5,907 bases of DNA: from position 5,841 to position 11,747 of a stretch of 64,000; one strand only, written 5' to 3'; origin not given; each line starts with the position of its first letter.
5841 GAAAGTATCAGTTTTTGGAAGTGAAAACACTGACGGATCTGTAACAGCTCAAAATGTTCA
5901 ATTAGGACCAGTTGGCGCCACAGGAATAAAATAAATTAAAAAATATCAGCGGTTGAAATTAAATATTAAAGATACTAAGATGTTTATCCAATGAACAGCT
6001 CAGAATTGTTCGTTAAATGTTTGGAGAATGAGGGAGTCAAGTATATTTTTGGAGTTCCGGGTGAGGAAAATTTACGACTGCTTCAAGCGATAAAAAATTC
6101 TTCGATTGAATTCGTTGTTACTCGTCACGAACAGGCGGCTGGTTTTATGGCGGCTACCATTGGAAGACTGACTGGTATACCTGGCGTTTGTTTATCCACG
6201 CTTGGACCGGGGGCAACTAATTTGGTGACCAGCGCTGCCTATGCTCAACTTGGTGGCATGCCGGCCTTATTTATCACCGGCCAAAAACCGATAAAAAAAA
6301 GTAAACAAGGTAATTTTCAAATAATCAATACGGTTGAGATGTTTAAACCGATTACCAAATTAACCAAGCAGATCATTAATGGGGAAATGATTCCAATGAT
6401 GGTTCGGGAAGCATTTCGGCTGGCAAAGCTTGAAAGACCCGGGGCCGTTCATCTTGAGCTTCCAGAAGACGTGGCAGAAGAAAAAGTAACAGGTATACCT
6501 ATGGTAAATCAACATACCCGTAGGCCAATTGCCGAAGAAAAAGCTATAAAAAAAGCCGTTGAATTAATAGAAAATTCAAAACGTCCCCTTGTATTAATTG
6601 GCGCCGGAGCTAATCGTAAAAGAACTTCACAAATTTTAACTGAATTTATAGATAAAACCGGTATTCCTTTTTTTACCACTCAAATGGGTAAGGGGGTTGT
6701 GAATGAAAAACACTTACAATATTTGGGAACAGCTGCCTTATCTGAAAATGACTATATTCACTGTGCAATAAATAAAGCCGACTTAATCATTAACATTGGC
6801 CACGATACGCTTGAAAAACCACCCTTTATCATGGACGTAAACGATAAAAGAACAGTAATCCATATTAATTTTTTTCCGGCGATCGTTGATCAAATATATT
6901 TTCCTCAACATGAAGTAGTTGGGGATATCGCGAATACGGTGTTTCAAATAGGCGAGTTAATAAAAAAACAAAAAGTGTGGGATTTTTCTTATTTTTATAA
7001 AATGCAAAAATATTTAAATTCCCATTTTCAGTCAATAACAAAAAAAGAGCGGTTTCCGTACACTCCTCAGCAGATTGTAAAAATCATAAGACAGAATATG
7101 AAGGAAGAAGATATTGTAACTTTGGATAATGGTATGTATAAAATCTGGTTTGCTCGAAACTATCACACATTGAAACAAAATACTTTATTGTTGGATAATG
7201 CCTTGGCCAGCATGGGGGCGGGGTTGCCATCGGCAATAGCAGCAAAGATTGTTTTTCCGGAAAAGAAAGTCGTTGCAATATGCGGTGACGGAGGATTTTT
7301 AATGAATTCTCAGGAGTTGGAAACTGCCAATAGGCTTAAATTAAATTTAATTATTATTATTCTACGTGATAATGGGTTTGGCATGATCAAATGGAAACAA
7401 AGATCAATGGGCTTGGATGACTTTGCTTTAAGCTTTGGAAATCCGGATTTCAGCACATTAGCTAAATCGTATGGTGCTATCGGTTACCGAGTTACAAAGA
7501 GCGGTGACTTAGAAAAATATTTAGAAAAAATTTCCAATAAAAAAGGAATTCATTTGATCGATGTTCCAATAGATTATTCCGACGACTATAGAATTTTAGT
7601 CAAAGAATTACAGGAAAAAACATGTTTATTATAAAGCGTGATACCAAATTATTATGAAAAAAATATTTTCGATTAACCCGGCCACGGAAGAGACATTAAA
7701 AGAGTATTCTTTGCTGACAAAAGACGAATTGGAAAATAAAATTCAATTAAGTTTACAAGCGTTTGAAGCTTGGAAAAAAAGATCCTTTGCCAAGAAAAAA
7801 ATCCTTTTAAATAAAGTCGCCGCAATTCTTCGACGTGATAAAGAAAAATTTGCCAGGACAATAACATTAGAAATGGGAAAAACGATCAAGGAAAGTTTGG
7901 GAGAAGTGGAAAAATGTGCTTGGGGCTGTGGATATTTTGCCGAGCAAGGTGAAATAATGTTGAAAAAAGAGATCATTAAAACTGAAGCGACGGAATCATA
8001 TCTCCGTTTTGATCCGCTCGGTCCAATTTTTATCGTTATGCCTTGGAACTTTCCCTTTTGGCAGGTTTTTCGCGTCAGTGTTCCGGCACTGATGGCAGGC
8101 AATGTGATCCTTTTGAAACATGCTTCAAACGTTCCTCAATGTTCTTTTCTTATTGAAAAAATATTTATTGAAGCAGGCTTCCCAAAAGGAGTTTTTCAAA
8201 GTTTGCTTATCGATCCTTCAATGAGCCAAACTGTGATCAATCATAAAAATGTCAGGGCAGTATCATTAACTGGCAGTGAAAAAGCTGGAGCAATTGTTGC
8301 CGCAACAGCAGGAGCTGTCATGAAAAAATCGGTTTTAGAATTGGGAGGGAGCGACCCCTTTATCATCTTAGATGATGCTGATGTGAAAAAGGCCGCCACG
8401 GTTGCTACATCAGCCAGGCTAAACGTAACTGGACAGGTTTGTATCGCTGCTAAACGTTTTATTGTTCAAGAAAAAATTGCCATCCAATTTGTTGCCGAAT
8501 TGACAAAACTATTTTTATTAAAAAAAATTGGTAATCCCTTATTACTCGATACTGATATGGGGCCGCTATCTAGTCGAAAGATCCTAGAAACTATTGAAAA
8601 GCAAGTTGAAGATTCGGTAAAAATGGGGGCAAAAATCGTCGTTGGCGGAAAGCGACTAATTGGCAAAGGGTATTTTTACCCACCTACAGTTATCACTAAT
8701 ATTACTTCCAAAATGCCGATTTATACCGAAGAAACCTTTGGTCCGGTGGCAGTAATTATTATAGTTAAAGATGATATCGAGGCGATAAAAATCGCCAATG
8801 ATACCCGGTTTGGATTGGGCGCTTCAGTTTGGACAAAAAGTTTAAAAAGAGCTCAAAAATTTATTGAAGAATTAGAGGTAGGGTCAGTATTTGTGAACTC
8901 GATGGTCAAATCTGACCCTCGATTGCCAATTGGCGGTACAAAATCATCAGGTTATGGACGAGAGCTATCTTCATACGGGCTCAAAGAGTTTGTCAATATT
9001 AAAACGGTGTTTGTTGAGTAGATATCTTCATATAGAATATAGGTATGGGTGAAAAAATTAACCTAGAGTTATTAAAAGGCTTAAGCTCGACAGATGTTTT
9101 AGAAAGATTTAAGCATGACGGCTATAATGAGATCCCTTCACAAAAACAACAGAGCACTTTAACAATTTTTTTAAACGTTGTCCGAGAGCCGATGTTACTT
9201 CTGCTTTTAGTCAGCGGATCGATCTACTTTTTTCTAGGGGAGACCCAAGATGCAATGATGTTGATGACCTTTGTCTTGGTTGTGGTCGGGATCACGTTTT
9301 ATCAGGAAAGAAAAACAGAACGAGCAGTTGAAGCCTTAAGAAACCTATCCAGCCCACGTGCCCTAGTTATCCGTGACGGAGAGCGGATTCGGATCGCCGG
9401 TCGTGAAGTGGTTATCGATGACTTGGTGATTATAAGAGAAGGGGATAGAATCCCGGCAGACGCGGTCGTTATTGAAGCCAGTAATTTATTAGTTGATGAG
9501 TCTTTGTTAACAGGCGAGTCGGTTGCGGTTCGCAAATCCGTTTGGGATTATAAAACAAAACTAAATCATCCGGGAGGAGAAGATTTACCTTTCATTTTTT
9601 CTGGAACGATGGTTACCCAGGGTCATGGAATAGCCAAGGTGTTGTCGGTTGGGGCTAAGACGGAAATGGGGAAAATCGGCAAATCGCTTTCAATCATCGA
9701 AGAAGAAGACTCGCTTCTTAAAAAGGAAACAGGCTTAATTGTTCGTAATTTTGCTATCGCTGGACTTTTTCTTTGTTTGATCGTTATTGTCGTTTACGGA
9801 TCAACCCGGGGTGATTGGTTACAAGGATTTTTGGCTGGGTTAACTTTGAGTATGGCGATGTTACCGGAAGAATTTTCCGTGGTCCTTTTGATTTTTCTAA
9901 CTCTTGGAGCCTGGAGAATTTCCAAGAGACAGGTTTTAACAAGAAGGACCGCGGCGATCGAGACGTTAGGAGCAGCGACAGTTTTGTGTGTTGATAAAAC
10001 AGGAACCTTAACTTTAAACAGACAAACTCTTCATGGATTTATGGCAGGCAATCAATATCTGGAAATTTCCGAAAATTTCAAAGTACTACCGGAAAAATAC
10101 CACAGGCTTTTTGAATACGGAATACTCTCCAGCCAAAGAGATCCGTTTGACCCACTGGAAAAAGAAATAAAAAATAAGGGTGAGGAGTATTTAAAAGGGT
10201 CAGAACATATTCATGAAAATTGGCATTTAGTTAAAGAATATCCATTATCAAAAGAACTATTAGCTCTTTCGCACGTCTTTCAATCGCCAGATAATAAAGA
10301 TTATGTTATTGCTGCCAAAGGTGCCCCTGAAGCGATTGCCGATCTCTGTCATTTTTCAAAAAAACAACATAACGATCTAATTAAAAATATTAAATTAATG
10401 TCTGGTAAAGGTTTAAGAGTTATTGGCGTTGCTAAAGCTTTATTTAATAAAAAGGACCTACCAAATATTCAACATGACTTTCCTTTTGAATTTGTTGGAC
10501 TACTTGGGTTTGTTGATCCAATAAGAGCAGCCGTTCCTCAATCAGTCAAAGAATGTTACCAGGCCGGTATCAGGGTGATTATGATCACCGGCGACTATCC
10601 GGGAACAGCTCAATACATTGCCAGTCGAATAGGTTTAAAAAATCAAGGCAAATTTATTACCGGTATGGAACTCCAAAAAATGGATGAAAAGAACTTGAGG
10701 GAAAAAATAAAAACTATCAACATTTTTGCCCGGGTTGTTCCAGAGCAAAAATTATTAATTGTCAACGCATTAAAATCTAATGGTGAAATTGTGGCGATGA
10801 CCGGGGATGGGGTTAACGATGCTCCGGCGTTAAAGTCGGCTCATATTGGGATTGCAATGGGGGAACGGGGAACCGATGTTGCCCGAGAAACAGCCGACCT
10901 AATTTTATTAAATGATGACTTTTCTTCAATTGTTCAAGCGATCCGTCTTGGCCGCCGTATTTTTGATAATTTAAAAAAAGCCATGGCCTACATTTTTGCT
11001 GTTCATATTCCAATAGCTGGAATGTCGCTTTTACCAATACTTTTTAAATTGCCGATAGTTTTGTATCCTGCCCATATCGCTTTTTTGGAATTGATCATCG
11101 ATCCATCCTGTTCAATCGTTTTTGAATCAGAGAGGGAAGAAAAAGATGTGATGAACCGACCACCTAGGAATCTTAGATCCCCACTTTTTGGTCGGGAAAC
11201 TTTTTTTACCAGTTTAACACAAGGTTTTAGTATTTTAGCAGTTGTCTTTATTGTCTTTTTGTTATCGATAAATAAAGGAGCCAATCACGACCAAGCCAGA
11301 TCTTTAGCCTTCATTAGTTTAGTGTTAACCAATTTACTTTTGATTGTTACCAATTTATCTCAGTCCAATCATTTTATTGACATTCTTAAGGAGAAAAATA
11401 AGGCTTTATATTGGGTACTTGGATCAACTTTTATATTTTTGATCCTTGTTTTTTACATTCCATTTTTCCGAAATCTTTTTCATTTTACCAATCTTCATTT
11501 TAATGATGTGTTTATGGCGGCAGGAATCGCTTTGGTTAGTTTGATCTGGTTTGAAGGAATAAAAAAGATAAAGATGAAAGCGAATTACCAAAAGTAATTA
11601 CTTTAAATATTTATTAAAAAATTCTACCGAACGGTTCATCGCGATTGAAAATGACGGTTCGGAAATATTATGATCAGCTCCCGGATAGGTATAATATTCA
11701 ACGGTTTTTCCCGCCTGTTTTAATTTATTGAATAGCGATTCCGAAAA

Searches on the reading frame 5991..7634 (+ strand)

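Call 7: search_protein_families(library=pfam, proteins=[window:5991-7634:+], max_evalue=0.001)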
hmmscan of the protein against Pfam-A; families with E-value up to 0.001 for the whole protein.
window:5991-7634:+ (547 aa): 3 families
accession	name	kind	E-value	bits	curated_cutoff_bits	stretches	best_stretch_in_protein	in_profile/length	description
PF02775.26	TPP_enzyme_C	-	5.4e-39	133.8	21.9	1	379-525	1-151/151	Thiamine pyrophosphate enzyme, C-terminal TPP binding domain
PF02776.23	TPP_enzyme_N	-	1.1e-35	122.4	26.8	1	1-117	1-119/119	Thiamine pyrophosphate enzyme, N-terminal TPP binding domain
PF00205.28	TPP_enzyme_M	-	3.9e-30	104.8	30.4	1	186-317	1-134/137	Thiamine pyrophosphate enzyme, central domain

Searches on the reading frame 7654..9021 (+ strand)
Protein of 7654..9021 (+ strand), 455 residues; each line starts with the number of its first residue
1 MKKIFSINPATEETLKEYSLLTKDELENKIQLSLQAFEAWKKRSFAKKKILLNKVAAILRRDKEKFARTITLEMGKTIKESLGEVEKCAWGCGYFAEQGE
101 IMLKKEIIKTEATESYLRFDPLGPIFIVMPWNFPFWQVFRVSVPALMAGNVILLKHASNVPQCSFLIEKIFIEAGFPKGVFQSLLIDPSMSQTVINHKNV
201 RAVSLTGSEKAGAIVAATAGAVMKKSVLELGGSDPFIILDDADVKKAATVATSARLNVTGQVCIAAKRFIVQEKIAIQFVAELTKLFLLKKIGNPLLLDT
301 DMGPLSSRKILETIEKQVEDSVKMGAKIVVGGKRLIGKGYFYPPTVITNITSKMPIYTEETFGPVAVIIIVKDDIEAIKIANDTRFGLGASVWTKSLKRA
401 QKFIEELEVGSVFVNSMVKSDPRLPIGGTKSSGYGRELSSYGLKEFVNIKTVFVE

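Call 7: search_protein_families(library=pfam, proteins=[window:7654-9021:+], max_evalue=0.001)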
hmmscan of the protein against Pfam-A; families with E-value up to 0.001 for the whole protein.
window:7654-9021:+ (455 aa): 1 family
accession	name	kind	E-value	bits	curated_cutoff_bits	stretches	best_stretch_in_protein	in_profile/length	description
PF00171.27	Aldedh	-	7.9e-138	460.3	23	1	3-452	8-461/461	Aldehyde dehydrogenase family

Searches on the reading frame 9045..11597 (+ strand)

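Call 7: search_protein_families(library=pfam, proteins=[window:9045-11597:+], max_evalue=0.001)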
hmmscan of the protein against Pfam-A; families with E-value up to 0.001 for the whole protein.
window:9045-11597:+ (850 aa): 6 families
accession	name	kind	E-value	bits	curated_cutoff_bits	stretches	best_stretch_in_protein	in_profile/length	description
PF00122.25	E1-E2_ATPase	-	1.3e-38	132.8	28.1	1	101-295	2-181/181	E1-E2 ATPase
PF00689.26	Cation_ATPase_C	-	2.2e-36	125.7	27.3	1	670-842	1-175/175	Cation transporting ATPase, C-terminus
PF00702.32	Hydrolase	-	1.9e-14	55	26.4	1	313-600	3-191/191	haloacid dehalogenase-like hydrolase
PF00690.31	Cation_ATPase_N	-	8.6e-09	35.4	20.4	1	9-58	17-66/69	Cation transporter/ATPase, N-terminus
PF13246.12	Cation_ATPase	-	0.0003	21.2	21.7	1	385-436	38-89/91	Cation transport ATPase (P-type)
PF08282.18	Hydrolase_3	-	0.00045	20.5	20.9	0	573-633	196-255/255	haloacid dehalogenase-like hydrolase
